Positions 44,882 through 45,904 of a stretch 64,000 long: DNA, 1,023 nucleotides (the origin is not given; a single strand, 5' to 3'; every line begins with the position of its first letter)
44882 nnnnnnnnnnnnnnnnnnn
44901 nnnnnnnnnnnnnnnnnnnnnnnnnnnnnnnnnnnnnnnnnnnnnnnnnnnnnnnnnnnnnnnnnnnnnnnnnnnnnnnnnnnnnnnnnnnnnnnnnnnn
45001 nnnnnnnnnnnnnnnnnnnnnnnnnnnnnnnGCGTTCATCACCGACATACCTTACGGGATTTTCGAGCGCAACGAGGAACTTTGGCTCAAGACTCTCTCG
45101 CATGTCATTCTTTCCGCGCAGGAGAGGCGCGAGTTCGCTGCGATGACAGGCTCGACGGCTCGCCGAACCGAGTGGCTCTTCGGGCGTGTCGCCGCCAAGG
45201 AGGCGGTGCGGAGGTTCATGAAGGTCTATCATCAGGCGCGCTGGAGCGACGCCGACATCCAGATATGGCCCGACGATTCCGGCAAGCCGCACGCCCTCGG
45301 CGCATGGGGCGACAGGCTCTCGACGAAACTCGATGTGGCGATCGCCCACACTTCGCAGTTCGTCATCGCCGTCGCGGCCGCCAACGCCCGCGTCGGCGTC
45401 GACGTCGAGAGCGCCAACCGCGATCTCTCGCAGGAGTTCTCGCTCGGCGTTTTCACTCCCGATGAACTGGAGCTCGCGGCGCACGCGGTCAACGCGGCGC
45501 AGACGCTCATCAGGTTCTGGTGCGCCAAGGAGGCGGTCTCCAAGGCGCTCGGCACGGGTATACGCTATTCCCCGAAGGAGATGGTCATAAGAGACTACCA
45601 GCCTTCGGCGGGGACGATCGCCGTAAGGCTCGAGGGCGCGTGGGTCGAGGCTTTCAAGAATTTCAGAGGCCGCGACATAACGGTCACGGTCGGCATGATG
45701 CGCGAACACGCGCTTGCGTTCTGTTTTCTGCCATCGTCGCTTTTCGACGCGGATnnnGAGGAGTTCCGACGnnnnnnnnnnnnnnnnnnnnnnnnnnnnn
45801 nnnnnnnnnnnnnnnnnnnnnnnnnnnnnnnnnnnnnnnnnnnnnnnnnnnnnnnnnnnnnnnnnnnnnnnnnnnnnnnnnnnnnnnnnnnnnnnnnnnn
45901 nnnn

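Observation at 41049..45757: PKS-like KS, AT and DH domains all lack catalytic residues while the fused PPTase looks intact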

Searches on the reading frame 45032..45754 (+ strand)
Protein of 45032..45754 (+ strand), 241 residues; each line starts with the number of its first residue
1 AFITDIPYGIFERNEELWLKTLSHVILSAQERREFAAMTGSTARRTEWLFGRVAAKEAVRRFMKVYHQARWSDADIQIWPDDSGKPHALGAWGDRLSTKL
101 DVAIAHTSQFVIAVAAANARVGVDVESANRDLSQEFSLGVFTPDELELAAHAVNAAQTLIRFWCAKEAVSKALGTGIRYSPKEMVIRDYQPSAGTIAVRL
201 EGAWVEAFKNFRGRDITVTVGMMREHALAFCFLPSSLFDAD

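Call 59: search_solved_structures(query=A3, max_evalue=1, show_alignments=3)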
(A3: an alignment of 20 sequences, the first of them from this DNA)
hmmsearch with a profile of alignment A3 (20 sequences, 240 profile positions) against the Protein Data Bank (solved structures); distinct sequences matched with E-value up to 1: 53.
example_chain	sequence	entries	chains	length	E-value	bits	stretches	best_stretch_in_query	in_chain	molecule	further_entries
1f80_A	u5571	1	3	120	3e-15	59.2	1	19-116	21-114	HOLO-(ACYL CARRIER PROTEIN) SYNTHASE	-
1f7l_A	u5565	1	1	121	6e-15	58.2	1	19-116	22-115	HOLO-(ACYL CARRIER PROTEIN) SYNTHASE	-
1f7t_A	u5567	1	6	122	6.2e-15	58.2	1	19-116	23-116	HOLO-(ACYL CARRIER PROTEIN) SYNTHASE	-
3hyk_A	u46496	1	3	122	9.5e-13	51.1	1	23-117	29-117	Holo-[acyl-carrier-protein] synthase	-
1fte_A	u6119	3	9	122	6.8e-12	48.3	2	123-180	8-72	ACYL CARRIER PROTEIN SYNTHASE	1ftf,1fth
1qr0_A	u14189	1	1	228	1.1e-11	47.6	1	59-202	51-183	4'-PHOSPHOPANTETHEINYL TRANSFERASE SFP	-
4mrt_A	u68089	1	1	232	1.1e-11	47.5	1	59-202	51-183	4'-phosphopantetheinyl transferase sfp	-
4v58_A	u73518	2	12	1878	2.7e-11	46.3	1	110-233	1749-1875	FATTY ACID SYNTHASE ALPHA SUBUNITS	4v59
5cxd_A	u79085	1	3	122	1.2e-10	44.2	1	21-116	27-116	Holo-[acyl-carrier-protein] synthase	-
4dxe_A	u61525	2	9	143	1.9e-10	43.5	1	21-116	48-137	acyl-carrier-protein synthase | Holo-[acyl-carrier-protein] synthase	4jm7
2was_B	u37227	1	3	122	4.1e-10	42.4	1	121-235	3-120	3-OXOACYL-[ACYL-CARRIER-PROTEIN] SYNTHASE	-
2was_A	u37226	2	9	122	4.4e-10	42.3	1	121-235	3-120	3-OXOACYL-[ACYL-CARRIER-PROTEIN] SYNTHASE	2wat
7bc4_A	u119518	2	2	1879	1.6e-09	40.5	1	114-231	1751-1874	Fatty acid synthase subunit alpha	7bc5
7q5s_A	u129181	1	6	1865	2.6e-09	39.8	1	119-233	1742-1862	3-oxoacyl-[acyl-carrier-protein] reductase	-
3qmn_A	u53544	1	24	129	5.8e-09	38.7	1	126-235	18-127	Holo-[acyl-carrier-protein] synthase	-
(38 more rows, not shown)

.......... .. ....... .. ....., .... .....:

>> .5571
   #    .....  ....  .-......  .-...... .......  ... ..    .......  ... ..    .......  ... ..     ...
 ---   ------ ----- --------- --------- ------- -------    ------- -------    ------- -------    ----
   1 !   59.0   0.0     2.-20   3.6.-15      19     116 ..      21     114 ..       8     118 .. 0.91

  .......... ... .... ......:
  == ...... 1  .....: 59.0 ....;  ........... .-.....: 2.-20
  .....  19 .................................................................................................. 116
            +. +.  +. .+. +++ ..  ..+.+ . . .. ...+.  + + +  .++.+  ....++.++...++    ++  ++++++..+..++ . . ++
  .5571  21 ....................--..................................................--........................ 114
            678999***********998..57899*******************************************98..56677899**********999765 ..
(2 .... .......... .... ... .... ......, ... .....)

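Call 68: predict_structure(alignment_id=A3)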
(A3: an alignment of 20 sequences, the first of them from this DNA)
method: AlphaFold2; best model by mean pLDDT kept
length: 241 residues; sequences in the alignment: 20
mean_pLDDT: 93.2   pTM: 0.90
mean pLDDT of the five models: 93.2, 93.1, 93.0, 93.1, 92.5
residues with pLDDT >= 90: 196; 70-90: 43; 50-70: 1; < 50: 1
segments of 3 or more residues with pLDDT < 50: none
pLDDT, mean of each block of 10 residues (from residue 1): 91 89 94 94 93 96 90 89 90 86 94 96 96 92 98 95 98 89 97 97 96 98 96 88 39
secondary structure, 60 per line:
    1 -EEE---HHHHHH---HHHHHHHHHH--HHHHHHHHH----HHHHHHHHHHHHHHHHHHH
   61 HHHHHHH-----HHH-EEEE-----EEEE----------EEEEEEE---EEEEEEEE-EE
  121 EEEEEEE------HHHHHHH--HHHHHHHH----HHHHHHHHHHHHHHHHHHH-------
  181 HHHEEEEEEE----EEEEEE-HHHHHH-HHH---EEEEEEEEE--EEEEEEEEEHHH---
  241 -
elements in order: E2-4 H8-13 H17-26 H29-37 H42-67 E77-80 E86-89 E100-106 E110-117 E119-127 H134-140 H143-150 H155-173 E184-190 E195-200 H202-207 E215-223 E226-234

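Call 72: fold_search(model_id=the predicted structure, library=pdb)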
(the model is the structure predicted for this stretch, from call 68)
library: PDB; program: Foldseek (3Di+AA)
matches with E <= 10: 753; with E <= 0.001: 94
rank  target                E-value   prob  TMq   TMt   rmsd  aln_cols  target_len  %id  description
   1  2cg5_A                1.0e-11  1.00  0.67  0.62   4.4       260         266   15  Structure of aminoadipate-semialdehyde dehydrogenase- phosphopantetheinyl transferase in complex with cytosolic acyl c (released 2006-03-01)
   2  2c43                  1.8e-10  1.00  0.64  0.56   3.8       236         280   16  STRUCTURE OF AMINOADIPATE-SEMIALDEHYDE DEHYDROGENASE- PHOSPHOPANTETHEINYL TRANSFERASE IN COMPLEX WITH COENZYME A (released 2005-10-24)
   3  2byd                  1.8e-10  1.00  0.66  0.57   4.2       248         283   16  Structure of aminoadipate-semialdehyde dehydrogenase- phosphopantetheinyl transferase (released 2005-08-05)
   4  7b4r                  4.7e-09  1.00  0.61  0.67   3.7       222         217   18  Structure of the 4'-phosphopantetheinyl transferase PptAb from Mycobacterium abscessus in complex with Coenzyme A and N- (released 2021-11-10)
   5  6qxr                  6.5e-09  1.00  0.61  0.66   4.0       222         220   18  4'-phosphopantetheinyl transferase PptAb from Mycobacterium abscessus at pH 8.5 with Mn2+ and CoA. (released 2020-03-25)
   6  4mrt_A                6.9e-09  1.00  0.63  0.66   3.8       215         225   18  Structure of the Phosphopantetheine Transferase Sfp in Complex with Coenzyme A and a Peptidyl Carrier Protein (released 2014-04-23)
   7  7bdw_A                6.9e-09  1.00  0.60  0.66   4.2       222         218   19  Crystal structure of mycobacterial PptAb in complex with ACP and compound 8918 (released 2021-11-10)
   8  6qwu                  1.4e-08  1.00  0.62  0.67   3.6       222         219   19  4'-phosphopantetheinyl transferase PptAb from Mycobacterium abscessus at pH 5.5 with Mn2+ and CoA. (released 2020-03-25)
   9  6qyg                  1.4e-08  1.00  0.60  0.66   4.0       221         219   18  4'-phosphopantetheinyl transferase PptAb from Mycobacterium abscessus at pH 8.5 with Mg2+ and CoA. (released 2020-03-25)
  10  6qxq                  2.0e-08  1.00  0.62  0.67   3.9       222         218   19  4'-phosphopantetheinyl transferase PptAb from Mycobacterium abscessus at pH 7 with Mn2+ and CoA. (released 2020-03-25)
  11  7bcz_B                3.6e-08  1.00  0.58  0.58   3.9       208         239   18  Structure of the 4'-phosphopantetheinyl transferase PcpS from Pseudomonas aeruginosa (released 2021-11-10)
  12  6rcx_A                4.1e-08  1.00  0.60  0.66   4.1       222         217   18  Mycobacterial 4'-phosphopantetheinyl transferase PptAb in complex with the ACP domain of PpsC. (released 2020-04-15)
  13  7bcz_C                4.7e-08  1.00  0.58  0.58   3.9       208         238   18  Structure of the 4'-phosphopantetheinyl transferase PcpS from Pseudomonas aeruginosa (released 2021-11-10)
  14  4qjl                  6.4e-08  1.00  0.63  0.66   4.0       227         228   19  Crystal structure of M. ulcerans phosphopantetheinyl transferase MuPPT (released 2014-07-16)
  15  7ed1_A                7.8e-08  1.00  0.62  0.67   5.4       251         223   16  Transferase from Mycobacterium smegmatis (released 2022-03-16)
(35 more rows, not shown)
